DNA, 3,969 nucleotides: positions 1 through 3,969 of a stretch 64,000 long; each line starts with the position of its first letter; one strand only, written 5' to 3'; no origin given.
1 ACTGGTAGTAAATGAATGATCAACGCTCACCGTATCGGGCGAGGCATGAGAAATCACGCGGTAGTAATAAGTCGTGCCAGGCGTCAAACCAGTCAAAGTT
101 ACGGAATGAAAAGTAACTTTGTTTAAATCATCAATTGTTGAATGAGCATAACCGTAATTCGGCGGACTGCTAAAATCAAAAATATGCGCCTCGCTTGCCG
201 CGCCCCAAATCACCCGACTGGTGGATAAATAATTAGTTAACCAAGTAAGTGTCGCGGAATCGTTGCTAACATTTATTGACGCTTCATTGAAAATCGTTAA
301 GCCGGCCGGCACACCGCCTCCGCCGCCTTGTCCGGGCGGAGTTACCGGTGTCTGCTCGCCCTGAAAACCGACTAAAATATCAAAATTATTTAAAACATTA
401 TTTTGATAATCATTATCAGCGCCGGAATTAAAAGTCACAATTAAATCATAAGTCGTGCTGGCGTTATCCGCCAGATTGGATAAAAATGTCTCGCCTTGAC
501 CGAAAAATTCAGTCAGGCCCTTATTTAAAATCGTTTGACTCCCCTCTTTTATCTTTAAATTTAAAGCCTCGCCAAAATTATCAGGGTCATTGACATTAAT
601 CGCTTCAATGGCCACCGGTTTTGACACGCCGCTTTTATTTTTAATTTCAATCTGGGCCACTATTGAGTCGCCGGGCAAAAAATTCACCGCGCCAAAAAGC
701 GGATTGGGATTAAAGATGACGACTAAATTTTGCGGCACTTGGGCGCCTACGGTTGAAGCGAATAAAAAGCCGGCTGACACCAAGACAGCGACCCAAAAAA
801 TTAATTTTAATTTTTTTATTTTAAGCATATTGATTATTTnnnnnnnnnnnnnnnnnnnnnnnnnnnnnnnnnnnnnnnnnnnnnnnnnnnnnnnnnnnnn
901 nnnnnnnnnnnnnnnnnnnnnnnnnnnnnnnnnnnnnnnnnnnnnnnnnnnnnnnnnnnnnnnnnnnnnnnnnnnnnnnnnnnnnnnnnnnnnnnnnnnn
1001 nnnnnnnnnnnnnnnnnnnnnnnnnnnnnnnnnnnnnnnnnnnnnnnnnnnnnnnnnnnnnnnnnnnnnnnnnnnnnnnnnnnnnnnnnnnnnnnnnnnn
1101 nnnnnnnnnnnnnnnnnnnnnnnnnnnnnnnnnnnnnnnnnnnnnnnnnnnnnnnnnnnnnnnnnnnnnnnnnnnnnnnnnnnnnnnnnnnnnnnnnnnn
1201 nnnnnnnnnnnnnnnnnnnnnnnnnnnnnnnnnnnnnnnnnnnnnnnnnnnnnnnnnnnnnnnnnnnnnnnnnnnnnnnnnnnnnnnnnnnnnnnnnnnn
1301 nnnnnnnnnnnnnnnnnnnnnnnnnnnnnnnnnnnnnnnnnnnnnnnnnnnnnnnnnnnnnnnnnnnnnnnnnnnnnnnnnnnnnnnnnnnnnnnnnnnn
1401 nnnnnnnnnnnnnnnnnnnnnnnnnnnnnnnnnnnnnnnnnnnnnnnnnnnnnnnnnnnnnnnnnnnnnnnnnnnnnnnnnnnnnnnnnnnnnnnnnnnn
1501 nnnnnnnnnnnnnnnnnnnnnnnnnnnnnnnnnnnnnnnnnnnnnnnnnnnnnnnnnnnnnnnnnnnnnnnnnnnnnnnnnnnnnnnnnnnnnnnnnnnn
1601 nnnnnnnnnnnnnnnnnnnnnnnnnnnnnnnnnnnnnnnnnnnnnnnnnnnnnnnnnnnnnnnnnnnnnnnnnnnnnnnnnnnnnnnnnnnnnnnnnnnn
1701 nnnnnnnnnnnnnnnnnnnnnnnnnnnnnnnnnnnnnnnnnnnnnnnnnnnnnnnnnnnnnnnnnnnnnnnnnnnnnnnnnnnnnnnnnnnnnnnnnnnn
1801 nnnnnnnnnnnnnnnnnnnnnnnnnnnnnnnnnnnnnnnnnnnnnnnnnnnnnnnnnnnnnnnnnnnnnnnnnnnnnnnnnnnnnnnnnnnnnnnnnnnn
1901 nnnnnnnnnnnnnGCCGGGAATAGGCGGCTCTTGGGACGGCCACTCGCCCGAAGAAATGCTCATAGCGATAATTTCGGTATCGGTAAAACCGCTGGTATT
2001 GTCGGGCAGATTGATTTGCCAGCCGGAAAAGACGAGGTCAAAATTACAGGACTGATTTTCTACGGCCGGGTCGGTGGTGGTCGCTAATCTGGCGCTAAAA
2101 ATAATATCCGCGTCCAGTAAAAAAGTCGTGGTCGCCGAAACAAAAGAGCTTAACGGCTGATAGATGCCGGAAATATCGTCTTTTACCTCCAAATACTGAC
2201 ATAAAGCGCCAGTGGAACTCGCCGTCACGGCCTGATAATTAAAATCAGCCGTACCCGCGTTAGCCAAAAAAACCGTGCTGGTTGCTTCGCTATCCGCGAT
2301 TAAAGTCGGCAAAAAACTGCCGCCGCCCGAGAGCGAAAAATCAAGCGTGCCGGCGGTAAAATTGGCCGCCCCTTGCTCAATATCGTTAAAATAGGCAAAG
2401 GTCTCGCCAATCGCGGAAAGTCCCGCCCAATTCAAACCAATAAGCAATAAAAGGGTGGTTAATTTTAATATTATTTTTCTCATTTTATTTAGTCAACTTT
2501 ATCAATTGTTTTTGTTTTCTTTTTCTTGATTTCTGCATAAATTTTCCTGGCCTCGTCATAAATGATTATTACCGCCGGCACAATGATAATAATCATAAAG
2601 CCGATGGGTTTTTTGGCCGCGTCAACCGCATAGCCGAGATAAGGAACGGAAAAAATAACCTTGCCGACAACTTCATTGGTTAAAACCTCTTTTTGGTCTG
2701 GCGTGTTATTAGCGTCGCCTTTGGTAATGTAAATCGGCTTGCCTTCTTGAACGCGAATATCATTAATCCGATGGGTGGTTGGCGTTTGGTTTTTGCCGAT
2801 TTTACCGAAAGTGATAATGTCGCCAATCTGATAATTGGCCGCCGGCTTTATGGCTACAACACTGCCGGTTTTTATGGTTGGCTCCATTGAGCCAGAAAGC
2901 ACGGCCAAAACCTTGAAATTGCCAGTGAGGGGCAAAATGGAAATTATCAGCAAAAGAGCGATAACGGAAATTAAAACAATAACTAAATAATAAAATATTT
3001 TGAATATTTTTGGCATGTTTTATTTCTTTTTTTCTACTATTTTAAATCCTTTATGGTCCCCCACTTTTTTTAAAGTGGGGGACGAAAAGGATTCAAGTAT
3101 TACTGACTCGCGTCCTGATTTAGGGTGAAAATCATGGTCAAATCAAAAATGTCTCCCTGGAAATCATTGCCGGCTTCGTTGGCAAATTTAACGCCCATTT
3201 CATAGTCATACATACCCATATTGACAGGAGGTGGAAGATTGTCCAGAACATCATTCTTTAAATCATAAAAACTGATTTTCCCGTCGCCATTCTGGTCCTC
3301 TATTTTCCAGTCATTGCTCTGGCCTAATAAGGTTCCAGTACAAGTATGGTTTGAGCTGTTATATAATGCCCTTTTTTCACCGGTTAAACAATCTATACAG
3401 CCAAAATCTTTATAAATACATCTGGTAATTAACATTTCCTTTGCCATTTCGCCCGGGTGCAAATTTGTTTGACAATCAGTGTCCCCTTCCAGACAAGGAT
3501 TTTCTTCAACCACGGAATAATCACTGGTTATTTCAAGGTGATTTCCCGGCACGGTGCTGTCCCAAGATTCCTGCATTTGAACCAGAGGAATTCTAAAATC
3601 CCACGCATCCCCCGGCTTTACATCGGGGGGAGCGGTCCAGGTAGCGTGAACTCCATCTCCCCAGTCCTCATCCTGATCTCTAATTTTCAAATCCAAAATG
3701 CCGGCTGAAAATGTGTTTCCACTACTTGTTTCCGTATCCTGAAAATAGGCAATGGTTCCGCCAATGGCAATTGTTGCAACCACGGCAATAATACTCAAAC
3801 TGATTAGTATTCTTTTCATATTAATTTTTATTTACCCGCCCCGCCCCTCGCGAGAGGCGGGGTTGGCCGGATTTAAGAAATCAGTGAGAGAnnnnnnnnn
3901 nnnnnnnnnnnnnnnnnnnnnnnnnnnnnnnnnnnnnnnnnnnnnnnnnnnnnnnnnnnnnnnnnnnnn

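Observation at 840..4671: sipW with three adjacent TasA/camelysin-class substrates, one carrying a lamin-tail domain and one an EF-hand/dockerin-like loop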

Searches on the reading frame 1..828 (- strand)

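Call 4: search_protein_families(library=pfam, proteins=[window:1-828:-], max_evalue=1)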
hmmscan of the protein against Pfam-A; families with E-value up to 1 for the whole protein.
window:1-828:- (276 aa): 3 families
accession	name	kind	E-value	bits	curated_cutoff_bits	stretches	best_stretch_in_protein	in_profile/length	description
PF16656.11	Pur_ac_phosph_N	-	9.7e-12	45.7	30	1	188-275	11-93/93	Purple acid Phosphatase, N-terminal domain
PF00041.27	fn3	-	0.00085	19.9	25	1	186-261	10-69/84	Fibronectin type III domain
PF16655.11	PhoD_N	-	0.0083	17.1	30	1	237-262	56-80/90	PhoD-like phosphatase, N-terminal domain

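Call 5: search_protein_families(library=ncbifam, proteins=[window:1-828:-], max_evalue=1)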
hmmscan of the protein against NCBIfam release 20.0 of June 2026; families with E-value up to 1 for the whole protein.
window:1-828:- (276 aa): 0 families

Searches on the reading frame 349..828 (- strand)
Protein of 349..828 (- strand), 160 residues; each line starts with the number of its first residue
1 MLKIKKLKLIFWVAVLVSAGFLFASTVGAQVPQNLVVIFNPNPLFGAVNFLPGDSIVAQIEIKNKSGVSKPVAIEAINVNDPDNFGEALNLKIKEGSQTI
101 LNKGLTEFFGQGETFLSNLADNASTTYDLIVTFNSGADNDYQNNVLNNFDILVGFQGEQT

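Call 77: search_protein_representatives(protein=window:349-828:-)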
Query: 160 residues. Proteins with E-value up to 0.001 (for the whole library): 924; up to 1e-10: 474; up to 1e-30: 34. The best 150 are listed.
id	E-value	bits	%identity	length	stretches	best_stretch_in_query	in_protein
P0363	3.4e-69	247.8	77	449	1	1-160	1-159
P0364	3.4e-56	205.6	69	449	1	18-160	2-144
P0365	1.1e-43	165.0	54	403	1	6-159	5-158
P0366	2.6e-42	160.6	55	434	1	7-159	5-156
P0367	9.3e-42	158.8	52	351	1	7-159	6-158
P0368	1.0e-39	152.1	52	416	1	7-159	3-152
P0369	3.7e-38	147.1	49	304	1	5-159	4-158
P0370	1.1e-37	145.5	51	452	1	3-159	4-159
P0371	1.6e-37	145.0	51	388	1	5-158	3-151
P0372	8.8e-37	142.6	50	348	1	5-159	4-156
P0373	1.3e-35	138.8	49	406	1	6-159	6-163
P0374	4.0e-35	137.2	46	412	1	2-159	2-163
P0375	1.1e-34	135.8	48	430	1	11-158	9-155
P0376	2.2e-34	134.8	50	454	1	20-159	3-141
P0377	2.8e-34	134.5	49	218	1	11-158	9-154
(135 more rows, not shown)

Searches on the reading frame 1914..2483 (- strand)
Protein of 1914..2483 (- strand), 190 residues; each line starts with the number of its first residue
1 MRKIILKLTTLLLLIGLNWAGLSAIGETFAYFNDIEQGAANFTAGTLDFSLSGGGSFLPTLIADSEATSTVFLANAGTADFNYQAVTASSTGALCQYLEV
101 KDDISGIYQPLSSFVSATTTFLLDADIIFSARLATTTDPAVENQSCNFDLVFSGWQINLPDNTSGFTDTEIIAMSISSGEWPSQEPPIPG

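Call 34: predict_structure(alignment_id=A4)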
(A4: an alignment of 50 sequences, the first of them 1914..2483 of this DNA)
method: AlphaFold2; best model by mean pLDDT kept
length: 190 residues; sequences in the alignment: 50
mean_pLDDT: 91.5   pTM: 0.74
mean pLDDT of the five models: 91.5, 91.3, 90.8, 90.2, 90.1
residues with pLDDT >= 90: 132; 70-90: 58; 50-70: 0; < 50: 0
segments of 3 or more residues with pLDDT < 50: none
pLDDT, mean of each block of 10 residues (from residue 1): 95 95 81 74 87 89 94 95 97 97 97 97 92 89 97 94 91 96 81
secondary structure, 60 per line:
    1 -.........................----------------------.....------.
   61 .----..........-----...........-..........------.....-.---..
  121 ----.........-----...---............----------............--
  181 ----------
elements in order: H2-26 E49-53 E66-75 E81-91 H93-97 E98-102 E125-133 E145-156 E167-178

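Call 37: fold_search(model_id=the predicted structure, library=pdb)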
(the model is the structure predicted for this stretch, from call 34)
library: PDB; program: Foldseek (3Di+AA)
matches with E <= 10: 1738; with E <= 0.001: 17
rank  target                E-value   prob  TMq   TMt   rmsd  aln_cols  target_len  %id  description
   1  7p4l_C                1.2e-04  1.00  0.36  0.17   4.8       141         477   11  Crystal structure of the trimeric ectodomain of archaeal Fusexin1 (Fsx1) (released 2022-07-13)
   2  7p4l_B                1.7e-04  1.00  0.37  0.18   4.7       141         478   11  Crystal structure of the trimeric ectodomain of archaeal Fusexin1 (Fsx1) (released 2022-07-13)
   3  6fvi                  3.4e-04  1.00  0.40  0.52  11.1       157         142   12  ASH / PapD-like domain of human CEP192 (PapD-like domain 7) (released 2019-03-20)
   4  5fqe_A                4.2e-04  1.00  0.39  0.15  10.2       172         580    8  The details of glycolipid glycan hydrolysis by the structural analysis of a family 123 glycoside hydrolase from Clostr (released 2016-03-30)
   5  7p4l_A                4.7e-04  1.00  0.36  0.17   4.8       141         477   11  Crystal structure of the trimeric ectodomain of archaeal Fusexin1 (Fsx1) (released 2022-07-13)
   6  9ijj_h                5.2e-04  1.00  0.44  0.07   4.4       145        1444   12  In situ structure of the central apparatus in mouse sperm axoneme. (released 2025-06-04)
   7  8p4l_A                5.5e-04  1.00  0.39  0.15   9.0       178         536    5  Beta-N-acetylgalactosaminidase from Niabella aurantiaca (released 2024-01-17)
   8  7fe5_A                5.5e-04  1.00  0.34  0.35   8.3       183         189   13  AvmM Catalyzes Macrocyclization in Alchivemycin A Biosynthesis (released 2021-09-01)
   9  3hrz_B                6.9e-04  1.00  0.32  0.27  16.5       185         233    6  Cobra Venom Factor (CVF) in complex with human factor B (released 2009-07-07)
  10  5fqh_A                8.1e-04  1.00  0.39  0.15  10.0       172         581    8  The details of glycolipid glycan hydrolysis by the structural analysis of a family 123 glycoside hydrolase from Clostr (released 2016-03-30)
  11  5fqg_A                8.1e-04  1.00  0.35  0.13  11.2       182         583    8  The details of glycolipid glycan hydrolysis by the structural analysis of a family 123 glycoside hydrolase from Clostr (released 2016-03-30)
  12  5jtw_B                8.1e-04  1.00  0.32  0.11  15.7       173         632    9  Crystal structure of complement C4b re-refined using iMDFF (released 2016-08-10)
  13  3dos_D                8.6e-04  1.00  0.36  0.36   6.2       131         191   13  Crystal structure of the complex of the Caf1M chaperone with the mini-fiber of two Caf1 subunits (Caf1:Caf1), carrying (released 2009-07-14)
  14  5fqf_A                9.0e-04  1.00  0.39  0.15  10.2       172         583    8  The details of glycolipid glycan hydrolysis by the structural analysis of a family 123 glycoside hydrolase from Clostr (released 2016-03-30)
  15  3f65_B                9.5e-04  1.00  0.39  0.37   4.6       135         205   12  The F4 fimbrial chaperone FaeE does not self-cap its interactive surfaces (released 2009-05-19)
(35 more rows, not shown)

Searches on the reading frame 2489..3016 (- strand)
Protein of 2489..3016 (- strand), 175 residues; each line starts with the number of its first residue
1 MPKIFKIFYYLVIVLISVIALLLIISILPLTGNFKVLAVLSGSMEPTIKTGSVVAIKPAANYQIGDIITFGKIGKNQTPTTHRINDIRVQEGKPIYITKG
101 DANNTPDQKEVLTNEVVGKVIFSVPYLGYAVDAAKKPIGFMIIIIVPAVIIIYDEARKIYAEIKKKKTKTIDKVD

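Call 4: search_protein_families(library=pfam, proteins=[window:2489-3016:-], max_evalue=1)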
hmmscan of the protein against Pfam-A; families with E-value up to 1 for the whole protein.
window:2489-3016:- (175 aa): 3 families
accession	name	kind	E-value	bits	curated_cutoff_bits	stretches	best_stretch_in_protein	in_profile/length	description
PF00717.28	Peptidase_S24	-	0.00043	20.4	23.3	1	34-72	35-72/116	Peptidase S24-like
PF10502.14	Peptidase_S26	-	0.001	19.5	22.9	1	15-72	4-65/168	Signal peptidase, peptidase S26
PF14110.11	DUF4282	-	0.03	15.3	27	1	2-29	10-37/86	Domain of unknown function (DUF4282)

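Call 5: search_protein_families(library=ncbifam, proteins=[window:2489-3016:-], max_evalue=1)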
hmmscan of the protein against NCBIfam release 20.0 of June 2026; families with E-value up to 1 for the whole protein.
window:2489-3016:- (175 aa): 4 families
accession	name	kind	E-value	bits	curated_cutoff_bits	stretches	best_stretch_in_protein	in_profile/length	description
TIGR02228.1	sigpep_I_arch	equivalog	1.7e-37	128.7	51.85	1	3-157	2-156/158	signal peptidase I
NF046067.1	SigPepSipWBacil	equivalog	2.3e-34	118.7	190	1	10-169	10-175/189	signal peptidase I SipW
TIGR02227.1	sigpep_I_bact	equivalog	8.5e-06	25.7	47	1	16-84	2-74/162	signal peptidase I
NF033207.2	midcut_by_XrtH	subfamily_domain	0.037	14.1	45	1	20-100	78-150/175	midcut-by-XrtH protein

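Call 72: list_cluster_members(proteins=[window:2489-3016:-, L001:9777-11180:+])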
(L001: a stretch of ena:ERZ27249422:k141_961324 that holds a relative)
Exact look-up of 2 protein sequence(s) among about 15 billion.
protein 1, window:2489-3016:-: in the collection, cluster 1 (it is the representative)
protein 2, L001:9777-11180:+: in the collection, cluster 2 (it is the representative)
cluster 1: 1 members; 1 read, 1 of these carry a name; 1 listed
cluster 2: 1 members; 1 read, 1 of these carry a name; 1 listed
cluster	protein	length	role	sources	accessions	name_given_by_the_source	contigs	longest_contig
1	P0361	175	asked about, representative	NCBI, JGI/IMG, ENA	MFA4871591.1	MAG: signal peptidase I [Patescibacteria group bacterium]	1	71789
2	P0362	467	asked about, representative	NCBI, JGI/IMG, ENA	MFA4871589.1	MAG: fibronectin type III domain-containing protein [Patescibacteria group bacterium]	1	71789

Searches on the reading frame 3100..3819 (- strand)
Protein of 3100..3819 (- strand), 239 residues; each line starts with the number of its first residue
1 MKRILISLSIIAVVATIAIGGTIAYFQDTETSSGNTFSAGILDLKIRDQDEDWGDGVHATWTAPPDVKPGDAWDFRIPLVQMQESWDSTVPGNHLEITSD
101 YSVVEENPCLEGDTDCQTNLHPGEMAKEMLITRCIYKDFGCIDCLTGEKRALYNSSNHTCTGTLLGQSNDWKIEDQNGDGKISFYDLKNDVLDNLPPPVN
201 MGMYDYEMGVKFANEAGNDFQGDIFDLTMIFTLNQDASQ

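Call 4: search_protein_families(library=pfam, proteins=[window:3100-3819:-], max_evalue=1)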
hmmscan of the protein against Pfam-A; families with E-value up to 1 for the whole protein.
window:3100-3819:- (239 aa): 6 families
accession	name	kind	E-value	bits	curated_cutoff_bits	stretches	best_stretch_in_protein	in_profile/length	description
PF12389.13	Peptidase_M73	-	4e-08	33.8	22.5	1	11-48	13-49/196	Camelysin metallo-endopeptidase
PF00036.39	EF-hand_1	-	0.029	14.3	25.4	1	174-189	9-24/29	EF hand domain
PF15204.11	KKLCAg1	-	0.078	13.5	27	1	155-201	8-52/87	Kita-kyushu lung cancer antigen 1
PF13202.12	EF-hand_5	-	0.11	12.4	25.9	1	175-188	9-22/25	EF hand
PF13405.12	EF-hand_6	-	0.13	12.5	25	1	175-189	10-24/30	EF-hand domain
PF20130.4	DUF6520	-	0.16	12.8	25.4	0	1-32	1-30/83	Family of unknown function (DUF6520)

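Call 5: search_protein_families(library=ncbifam, proteins=[window:3100-3819:-], max_evalue=1)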
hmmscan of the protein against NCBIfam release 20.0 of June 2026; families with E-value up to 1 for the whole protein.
window:3100-3819:- (239 aa): 4 families
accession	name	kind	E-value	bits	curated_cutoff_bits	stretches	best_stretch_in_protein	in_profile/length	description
TIGR04088.1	cognate_SipW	domain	1.4e-07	31.5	19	1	10-40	3-32/34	SipW-dependent-type signal peptide-containing protein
TIGR04089.1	exp_by_SipW_III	subfamily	0.0074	16.4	60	1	20-71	22-76/179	alternate-type signal peptide domain-containing protein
TIGR04090.1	exp_by_SipW_IV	subfamily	0.0091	15.8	60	1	8-48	5-44/241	BsaA family SipW-dependent biofilm matrix protein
TIGR04429.1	Phr_nterm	subfamily_domain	0.28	11.8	25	1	1-17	1-20/28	Phr family secreted Rap phosphatase inhibitor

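Call 18: find_homologous_proteins(query=window:3100-3819:-)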
Query window:3100-3819:- (239 aa): 251 proteins with E <= 0.001 among 397 candidates; the best 120 are listed.
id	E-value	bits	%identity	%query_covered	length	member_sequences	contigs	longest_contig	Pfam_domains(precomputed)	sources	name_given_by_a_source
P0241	1.0e-162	558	100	100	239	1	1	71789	PF12389.14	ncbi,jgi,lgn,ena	ncbi:MAG: TasA family protein [Patescibacteria group bacterium]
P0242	1.2e-143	495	89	100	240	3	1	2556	PF12389.14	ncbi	-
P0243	2.7e-136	471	85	100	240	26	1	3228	PF12389.14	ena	-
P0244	1.2e-132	459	83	100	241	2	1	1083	PF12389.14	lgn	-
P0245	6.2e-123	427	79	100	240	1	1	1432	PF12389.14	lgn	-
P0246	4.7e-105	369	70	100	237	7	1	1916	PF12389.14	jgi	-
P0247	4.6e-104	365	68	100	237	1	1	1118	PF12389.14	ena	-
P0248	5.0e-104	365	69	91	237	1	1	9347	PF12389.14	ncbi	-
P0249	9.9e-104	364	69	100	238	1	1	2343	PF12389.14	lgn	-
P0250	2.7e-102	360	68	91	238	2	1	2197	PF12389.14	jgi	-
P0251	3.0e-102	359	67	100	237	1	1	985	-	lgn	-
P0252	1.5e-101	357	69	100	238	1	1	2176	PF12389.14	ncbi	-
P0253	4.5e-101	356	67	100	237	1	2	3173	PF12389.14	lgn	-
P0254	7.3e-101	355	68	100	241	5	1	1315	PF12389.14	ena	-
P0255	1.3e-98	348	67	100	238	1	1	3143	PF12389.14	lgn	-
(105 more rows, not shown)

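Call 21: search_solved_structures(query=A2, max_evalue=10, show_alignments=3)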
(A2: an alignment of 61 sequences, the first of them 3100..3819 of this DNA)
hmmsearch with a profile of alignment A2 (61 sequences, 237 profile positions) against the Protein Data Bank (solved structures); distinct sequences matched with E-value up to 10: 0.
